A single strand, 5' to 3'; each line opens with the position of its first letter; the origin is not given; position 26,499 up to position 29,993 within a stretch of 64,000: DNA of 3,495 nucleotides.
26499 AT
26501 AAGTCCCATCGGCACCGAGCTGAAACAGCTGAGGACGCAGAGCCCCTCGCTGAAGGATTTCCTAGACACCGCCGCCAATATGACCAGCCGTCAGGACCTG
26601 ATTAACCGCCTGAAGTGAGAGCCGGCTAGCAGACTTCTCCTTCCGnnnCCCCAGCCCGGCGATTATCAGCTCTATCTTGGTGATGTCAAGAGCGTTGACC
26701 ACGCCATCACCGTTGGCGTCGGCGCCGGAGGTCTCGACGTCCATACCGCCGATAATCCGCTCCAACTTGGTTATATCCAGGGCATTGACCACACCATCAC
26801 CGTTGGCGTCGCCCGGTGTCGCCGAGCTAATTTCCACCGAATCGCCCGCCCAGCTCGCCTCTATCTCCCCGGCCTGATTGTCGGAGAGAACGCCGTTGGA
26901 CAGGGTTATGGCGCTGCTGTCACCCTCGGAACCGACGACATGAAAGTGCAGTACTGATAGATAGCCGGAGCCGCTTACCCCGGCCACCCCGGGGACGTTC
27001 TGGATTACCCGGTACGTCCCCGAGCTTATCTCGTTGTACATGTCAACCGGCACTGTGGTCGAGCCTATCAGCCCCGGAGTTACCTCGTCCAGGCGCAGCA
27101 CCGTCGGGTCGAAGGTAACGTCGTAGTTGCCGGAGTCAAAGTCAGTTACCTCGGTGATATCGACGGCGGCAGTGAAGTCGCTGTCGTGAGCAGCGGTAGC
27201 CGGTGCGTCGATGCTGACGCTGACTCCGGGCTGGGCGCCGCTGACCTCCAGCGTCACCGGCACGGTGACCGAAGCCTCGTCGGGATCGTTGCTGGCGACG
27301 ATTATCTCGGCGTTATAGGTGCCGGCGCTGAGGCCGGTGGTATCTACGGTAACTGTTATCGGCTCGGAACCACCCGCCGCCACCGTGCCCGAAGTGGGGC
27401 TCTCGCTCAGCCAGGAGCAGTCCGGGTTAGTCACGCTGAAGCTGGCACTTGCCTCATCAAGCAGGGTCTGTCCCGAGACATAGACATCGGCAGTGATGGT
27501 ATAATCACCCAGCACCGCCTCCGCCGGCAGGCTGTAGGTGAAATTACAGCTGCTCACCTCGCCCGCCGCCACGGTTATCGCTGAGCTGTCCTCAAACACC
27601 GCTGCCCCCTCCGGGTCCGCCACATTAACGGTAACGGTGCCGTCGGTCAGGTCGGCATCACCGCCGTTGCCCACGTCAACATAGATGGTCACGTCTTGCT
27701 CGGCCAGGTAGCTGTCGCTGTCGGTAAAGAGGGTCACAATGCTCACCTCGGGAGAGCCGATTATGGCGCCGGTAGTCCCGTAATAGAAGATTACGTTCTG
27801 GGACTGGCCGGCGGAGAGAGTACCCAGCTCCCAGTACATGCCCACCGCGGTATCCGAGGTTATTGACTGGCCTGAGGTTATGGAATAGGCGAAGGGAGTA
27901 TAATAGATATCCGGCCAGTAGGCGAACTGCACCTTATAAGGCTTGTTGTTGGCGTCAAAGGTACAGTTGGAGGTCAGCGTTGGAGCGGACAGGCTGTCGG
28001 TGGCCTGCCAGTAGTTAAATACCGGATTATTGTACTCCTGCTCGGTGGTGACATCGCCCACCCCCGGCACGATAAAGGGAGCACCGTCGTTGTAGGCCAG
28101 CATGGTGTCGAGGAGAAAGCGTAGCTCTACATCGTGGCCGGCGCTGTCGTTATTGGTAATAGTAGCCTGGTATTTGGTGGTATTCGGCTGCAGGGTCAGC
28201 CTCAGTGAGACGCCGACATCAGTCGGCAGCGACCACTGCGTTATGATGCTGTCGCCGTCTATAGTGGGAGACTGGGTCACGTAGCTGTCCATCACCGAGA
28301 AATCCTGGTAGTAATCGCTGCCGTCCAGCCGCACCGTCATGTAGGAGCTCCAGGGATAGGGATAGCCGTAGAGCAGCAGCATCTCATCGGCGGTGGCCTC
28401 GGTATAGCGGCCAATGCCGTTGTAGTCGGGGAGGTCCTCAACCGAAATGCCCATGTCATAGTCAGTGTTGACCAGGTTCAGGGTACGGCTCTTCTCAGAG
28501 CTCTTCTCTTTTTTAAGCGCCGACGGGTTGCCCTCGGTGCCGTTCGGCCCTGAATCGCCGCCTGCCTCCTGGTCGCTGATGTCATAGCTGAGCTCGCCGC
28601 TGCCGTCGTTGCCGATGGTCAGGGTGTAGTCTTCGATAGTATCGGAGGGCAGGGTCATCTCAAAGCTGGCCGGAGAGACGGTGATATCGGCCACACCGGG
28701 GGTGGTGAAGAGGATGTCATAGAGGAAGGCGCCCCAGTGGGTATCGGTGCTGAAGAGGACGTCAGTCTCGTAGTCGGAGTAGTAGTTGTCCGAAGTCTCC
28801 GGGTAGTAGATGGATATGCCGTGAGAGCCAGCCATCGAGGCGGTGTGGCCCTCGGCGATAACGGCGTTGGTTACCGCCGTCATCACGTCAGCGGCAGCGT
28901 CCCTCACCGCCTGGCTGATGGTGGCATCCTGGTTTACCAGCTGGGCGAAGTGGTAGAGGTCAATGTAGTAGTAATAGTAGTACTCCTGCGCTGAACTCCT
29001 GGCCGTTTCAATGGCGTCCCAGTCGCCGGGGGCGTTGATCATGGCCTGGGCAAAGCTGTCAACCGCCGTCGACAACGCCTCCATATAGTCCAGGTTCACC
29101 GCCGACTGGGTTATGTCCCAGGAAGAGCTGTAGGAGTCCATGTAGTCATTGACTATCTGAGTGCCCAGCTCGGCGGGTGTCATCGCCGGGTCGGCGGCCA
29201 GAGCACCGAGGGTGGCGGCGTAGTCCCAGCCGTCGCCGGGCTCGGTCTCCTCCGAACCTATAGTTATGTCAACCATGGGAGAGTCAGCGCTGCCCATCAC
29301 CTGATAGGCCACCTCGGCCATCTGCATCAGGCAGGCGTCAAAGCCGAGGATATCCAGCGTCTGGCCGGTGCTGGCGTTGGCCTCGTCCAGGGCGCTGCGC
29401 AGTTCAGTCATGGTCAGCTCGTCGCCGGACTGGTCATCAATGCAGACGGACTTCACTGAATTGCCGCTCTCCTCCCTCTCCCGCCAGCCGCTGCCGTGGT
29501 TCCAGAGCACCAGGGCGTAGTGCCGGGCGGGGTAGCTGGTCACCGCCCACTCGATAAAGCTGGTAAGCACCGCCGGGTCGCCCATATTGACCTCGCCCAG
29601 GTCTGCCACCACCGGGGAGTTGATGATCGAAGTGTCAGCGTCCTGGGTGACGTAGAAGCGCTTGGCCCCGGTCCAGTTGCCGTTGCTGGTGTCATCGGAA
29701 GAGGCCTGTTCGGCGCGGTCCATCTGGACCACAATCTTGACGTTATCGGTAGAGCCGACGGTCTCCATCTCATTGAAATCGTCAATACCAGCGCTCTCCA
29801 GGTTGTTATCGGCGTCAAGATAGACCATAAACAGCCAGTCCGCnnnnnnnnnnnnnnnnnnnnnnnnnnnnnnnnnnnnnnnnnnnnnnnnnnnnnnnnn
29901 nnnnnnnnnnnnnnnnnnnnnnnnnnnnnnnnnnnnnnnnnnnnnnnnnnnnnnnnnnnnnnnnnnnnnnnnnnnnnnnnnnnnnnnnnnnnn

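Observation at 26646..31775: Single polypeptide fusing a subtilase and a clostripain-like cysteine protease, with both a cohesin and a dockerin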

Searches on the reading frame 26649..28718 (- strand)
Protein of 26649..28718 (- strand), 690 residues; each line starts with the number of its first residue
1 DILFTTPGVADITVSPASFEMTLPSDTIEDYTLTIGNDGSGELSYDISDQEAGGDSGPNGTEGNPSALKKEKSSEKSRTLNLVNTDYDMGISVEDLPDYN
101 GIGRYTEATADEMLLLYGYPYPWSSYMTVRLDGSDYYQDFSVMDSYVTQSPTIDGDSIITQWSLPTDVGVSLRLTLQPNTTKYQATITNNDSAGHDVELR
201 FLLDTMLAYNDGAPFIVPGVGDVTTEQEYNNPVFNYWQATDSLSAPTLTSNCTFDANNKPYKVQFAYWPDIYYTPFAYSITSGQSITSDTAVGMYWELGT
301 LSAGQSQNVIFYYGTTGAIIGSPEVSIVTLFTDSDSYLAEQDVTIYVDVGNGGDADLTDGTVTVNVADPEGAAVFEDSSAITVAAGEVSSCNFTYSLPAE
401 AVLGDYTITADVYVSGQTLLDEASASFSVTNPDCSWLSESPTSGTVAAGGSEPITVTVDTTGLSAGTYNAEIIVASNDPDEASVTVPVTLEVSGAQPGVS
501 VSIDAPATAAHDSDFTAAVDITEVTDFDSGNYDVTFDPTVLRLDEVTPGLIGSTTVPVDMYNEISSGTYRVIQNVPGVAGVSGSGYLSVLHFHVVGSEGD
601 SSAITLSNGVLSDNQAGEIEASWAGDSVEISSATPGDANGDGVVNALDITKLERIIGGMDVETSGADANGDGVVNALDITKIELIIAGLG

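Call 63: predict_structure(alignment_id=A3)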
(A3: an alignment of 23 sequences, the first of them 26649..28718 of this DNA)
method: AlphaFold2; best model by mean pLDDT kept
length: 690 residues; sequences in the alignment: 23
mean_pLDDT: 48.1   pTM: 0.35
mean pLDDT of the five models: 48.1, 43.6, 40.4, 39.8, 31.7
residues with pLDDT >= 90: 18; 70-90: 84; 50-70: 160; < 50: 428
segments of 3 or more residues with pLDDT < 50: 1-37, 39-126, 137-167, 177-181, 204-260, 271-290, 312-323, 432-454, 458-464, 494-509, 520-530, 546-563, 572-587, 598-604, 606-640, 642-666, 676-690
pLDDT, mean of each block of 10 residues (from residue 1): 32 41 38 45 37 25 26 30 33 35 32 23 45 52 38 44 50 51 64 69 39 34 30 23 24 34 52 43 41 63 70 38 57 75 77 72 91 89 67 81 87 86 81 35 39 49 53 57 56 39 41 55 43 60 54 38 54 42 43 57 44 31 27 39 42 31 48 50 31
secondary structure, 60 per line:
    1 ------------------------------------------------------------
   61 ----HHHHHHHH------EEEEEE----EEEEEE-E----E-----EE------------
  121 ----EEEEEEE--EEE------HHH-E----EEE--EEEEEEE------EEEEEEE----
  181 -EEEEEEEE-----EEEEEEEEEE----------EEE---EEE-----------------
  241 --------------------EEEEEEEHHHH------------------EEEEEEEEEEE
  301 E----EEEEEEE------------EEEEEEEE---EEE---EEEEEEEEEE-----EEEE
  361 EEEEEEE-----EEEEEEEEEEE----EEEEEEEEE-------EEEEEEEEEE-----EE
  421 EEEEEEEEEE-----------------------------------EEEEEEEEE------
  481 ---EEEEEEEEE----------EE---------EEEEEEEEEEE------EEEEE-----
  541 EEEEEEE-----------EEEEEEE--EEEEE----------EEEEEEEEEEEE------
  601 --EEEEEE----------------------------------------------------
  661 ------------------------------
elements in order (helices of 4 or more, strands of 3 or more residues): H65-72 E79-84 E89-94 E125-131 E134-136 E152-154 E157-163 E170-176 E182-189 E195-204 E215-217 E221-223 E261-267 H268-271 E290-301 E306-312 E325-332 E336-338 E342-351 E357-367 E373-383 E388-396 E404-413 E419-430 E466-474 E484-492 E514-524 E531-535 E541-547 E559-565 E568-572 E583-594 E603-608

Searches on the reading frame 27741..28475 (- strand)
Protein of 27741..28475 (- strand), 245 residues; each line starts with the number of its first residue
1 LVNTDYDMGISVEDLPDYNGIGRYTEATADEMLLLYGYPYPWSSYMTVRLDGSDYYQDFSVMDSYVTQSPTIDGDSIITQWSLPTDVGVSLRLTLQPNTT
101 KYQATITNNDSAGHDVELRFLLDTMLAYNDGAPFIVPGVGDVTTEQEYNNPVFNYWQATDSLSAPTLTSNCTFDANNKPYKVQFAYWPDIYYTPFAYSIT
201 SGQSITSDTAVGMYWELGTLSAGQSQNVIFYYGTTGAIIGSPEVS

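Call 70: search_solved_structures(query=A5, max_evalue=10)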
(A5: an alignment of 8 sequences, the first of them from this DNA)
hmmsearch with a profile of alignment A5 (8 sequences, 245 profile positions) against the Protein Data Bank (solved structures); distinct sequences matched with E-value up to 10: 1.
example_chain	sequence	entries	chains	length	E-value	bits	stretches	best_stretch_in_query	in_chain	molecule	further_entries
2hkv_A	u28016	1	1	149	0.34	13.7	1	19-89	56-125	Hypothetical protein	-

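Call 71: find_homologous_proteins(query=A5, max_evalue=0.001)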
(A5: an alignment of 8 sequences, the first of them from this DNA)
Query A5 (8 sequences) (245 aa, profile of the alignment): 23 proteins with E <= 0.001 among 7328 candidates.
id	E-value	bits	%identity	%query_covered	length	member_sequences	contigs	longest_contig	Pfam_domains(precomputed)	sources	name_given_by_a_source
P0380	3.5e-81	290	82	57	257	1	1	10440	-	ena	-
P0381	9.1e-69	250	48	100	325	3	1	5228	-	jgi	jgi:hypothetical protein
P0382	5.3e-35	139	39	91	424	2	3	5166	-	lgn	-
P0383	8.2e-30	122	41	84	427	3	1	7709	-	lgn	-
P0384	1.7e-22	98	31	82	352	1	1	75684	-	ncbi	-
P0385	3.0e-13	68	34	58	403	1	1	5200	-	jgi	-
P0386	3.2e-12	65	33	57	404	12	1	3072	-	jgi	-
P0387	7.8e-11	60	34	58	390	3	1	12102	-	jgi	jgi:hypothetical protein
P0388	1.7e-10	59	29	89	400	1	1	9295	-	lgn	-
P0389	2.1e-10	59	33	57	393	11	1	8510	-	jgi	-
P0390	5.0e-9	54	31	57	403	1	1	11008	-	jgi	jgi:hypothetical protein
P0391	2.5e-8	52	32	56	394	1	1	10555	-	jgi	jgi:hypothetical protein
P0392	7.3e-8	50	32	59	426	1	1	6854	-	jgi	jgi:hypothetical protein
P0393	2.5e-7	49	30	52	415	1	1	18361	-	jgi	jgi:hypothetical protein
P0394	2.5e-7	49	30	56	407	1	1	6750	-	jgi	jgi:hypothetical protein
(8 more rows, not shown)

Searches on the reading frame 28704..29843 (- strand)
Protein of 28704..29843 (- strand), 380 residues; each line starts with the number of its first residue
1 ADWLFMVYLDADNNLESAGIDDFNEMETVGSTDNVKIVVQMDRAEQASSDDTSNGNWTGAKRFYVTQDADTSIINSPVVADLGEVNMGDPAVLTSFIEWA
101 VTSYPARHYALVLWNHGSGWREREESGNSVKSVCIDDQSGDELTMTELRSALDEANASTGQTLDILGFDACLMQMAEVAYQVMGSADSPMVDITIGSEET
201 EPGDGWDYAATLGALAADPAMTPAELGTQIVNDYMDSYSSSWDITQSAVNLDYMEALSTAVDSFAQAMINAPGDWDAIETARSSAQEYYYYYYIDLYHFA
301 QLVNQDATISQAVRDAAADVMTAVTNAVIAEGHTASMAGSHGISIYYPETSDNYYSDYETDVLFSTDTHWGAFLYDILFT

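Call 48: search_protein_families(library=pfam, proteins=[P0375], max_evalue=0.001)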
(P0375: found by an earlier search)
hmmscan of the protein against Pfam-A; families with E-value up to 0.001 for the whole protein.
P0375 (1252 aa): 3 families
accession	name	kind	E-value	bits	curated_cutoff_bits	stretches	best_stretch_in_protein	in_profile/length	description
PF03415.19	Peptidase_C11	-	2.3e-58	198.9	25.8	1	611-971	1-357/359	Clostripain family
PF00082.27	Peptidase_S8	-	3.9e-15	56.4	21.8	1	268-589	76-288/288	Subtilase family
PF00404.24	Dockerin_1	-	1.9e-06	28.4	22.9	1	1196-1242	1-52/57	Dockerin type I domain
